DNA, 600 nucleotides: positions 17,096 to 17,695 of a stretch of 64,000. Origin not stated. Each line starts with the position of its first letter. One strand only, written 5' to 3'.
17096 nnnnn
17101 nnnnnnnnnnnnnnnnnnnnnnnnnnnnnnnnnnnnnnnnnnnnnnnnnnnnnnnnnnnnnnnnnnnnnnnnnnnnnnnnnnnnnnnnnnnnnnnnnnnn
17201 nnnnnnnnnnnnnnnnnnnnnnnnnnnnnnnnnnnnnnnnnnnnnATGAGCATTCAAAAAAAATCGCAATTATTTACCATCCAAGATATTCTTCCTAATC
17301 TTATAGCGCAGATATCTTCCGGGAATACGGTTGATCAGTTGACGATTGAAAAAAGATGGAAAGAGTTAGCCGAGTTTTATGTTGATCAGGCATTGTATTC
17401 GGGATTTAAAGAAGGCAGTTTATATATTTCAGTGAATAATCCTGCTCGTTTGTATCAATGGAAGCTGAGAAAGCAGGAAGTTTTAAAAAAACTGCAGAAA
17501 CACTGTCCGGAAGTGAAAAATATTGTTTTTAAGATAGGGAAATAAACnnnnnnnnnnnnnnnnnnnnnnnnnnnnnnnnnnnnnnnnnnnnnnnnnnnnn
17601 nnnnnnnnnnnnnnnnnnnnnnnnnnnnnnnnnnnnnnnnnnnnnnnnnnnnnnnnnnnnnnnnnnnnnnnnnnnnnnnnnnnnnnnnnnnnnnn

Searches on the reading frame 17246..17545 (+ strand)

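Call 19: search_protein_families(library=pfam, proteins=[window:17246-17545:+], max_evalue=0.1)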
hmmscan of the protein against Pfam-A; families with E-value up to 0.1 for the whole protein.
window:17246-17545:+ (99 aa): 1 family
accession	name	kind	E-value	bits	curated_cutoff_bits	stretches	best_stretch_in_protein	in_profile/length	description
PF05258.17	DciA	-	8.1e-05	23.2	24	1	12-95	2-89/89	Dna[CI] antecedent, DciA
